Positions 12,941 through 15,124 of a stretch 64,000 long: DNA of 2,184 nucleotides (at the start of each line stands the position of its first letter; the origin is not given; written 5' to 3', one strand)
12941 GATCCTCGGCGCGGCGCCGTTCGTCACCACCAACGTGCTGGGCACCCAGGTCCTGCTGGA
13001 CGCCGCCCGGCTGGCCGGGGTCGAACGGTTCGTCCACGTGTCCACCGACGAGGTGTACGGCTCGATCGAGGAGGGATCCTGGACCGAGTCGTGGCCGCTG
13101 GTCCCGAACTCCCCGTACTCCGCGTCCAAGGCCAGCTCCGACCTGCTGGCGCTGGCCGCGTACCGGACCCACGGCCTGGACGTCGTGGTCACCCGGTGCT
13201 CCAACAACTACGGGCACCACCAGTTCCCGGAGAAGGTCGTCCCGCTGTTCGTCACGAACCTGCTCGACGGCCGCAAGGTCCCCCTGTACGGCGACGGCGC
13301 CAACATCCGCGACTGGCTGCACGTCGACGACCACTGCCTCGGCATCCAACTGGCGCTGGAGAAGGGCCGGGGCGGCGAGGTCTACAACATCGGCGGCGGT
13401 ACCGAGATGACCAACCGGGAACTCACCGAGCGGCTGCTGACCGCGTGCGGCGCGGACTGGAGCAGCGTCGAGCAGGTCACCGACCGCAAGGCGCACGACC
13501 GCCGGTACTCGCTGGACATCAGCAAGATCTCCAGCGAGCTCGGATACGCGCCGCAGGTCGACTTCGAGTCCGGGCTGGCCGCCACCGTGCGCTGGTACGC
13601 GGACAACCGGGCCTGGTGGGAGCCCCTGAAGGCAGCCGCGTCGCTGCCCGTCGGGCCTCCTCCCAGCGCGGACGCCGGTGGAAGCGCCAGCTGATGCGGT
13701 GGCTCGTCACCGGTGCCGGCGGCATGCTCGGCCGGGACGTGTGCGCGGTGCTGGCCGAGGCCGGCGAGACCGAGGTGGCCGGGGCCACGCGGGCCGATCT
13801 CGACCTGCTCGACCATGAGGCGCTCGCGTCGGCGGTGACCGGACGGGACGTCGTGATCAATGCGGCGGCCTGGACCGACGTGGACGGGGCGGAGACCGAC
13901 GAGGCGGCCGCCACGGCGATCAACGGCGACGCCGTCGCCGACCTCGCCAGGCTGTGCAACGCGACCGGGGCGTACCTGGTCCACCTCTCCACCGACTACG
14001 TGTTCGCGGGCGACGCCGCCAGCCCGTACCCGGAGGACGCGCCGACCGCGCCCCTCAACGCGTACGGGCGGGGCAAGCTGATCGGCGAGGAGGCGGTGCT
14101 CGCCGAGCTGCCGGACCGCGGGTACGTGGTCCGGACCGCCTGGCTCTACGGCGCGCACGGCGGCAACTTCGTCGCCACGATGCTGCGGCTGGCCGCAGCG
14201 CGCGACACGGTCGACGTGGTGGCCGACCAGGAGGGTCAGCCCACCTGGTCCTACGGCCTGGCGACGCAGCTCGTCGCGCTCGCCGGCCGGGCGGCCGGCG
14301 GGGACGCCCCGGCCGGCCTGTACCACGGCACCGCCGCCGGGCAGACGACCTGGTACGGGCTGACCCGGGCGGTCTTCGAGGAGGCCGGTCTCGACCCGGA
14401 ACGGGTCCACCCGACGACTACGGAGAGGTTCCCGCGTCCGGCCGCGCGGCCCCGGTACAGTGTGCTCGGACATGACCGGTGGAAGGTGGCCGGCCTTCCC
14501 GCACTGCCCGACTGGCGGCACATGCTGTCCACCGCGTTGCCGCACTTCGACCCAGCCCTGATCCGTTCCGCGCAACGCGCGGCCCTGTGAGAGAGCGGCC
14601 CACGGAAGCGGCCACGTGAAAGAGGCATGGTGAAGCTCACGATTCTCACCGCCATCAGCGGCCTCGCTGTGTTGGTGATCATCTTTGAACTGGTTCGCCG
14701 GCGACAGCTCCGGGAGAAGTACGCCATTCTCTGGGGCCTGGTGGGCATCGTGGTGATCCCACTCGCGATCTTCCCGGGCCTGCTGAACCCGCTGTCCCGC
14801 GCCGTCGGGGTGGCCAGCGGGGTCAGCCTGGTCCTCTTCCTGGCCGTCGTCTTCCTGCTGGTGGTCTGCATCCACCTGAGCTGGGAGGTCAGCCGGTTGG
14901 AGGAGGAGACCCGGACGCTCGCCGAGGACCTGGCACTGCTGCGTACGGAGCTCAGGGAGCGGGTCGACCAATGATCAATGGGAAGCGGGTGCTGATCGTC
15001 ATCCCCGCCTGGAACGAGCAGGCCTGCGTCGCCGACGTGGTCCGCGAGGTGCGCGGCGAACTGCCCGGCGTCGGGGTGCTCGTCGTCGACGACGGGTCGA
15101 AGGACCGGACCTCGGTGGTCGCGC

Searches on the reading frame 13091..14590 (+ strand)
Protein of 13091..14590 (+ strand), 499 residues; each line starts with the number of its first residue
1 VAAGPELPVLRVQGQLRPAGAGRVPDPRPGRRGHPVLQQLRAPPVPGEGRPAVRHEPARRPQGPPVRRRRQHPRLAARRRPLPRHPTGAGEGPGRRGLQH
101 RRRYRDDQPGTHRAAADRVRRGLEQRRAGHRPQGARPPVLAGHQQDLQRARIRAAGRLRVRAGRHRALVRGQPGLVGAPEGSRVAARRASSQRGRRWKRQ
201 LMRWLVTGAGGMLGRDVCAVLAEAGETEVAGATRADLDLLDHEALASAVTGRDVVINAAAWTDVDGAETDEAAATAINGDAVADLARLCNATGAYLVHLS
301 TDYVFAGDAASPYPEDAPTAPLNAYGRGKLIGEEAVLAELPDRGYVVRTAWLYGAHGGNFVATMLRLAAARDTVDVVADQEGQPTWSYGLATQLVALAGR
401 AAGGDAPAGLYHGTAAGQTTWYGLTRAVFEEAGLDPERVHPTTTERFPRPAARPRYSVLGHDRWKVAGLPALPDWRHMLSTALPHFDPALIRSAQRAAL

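Call 65: search_protein_families(library=pfam, proteins=[window:13091-14590:+], max_evalue=0.001)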
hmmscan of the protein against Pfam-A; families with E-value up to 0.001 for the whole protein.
window:13091-14590:+ (499 aa): 4 families
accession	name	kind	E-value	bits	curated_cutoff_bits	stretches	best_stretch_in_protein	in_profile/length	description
PF04321.23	RmlD_sub_bind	-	1.9e-92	309.9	27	1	202-484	1-283/287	RmlD substrate binding domain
PF01370.27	Epimerase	-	2.1e-21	76.9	20.9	1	204-379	1-204/240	NAD dependent epimerase/dehydratase family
PF16363.11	GDP_Man_Dehyd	-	5.1e-06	26.6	27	1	236-336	58-164/332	GDP-mannose 4,6 dehydratase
PF01073.25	3Beta_HSD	-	0.00013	21.5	22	0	236-338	51-159/280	3-beta hydroxysteroid dehydrogenase/isomerase family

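Call 81: search_protein_families(library=ncbifam, proteins=[window:13091-14590:+], max_evalue=1e-10)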
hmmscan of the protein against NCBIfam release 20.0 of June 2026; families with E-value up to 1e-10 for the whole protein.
window:13091-14590:+ (499 aa): 2 families
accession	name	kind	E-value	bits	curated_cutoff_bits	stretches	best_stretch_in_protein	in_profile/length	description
TIGR01214.1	rmlD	equivalog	5.9e-84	281.5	224.05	1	204-484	2-283/285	dTDP-4-dehydrorhamnose reductase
NF007440.0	PRK09987.1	equivalog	2e-50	171.8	308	1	205-477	4-284/299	dTDP-4-dehydrorhamnose reductase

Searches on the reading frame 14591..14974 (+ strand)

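Call 33: search_protein_families(library=pfam, proteins=[window:14591-14974:+], max_evalue=0.001)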
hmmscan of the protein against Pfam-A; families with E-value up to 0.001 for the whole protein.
window:14591-14974:+ (127 aa): 1 family
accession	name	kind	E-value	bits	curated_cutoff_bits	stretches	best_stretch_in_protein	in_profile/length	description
PF10066.14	DUF2304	-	4.2e-25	88.5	25.5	1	17-119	3-105/106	Uncharacterized conserved protein (DUF2304)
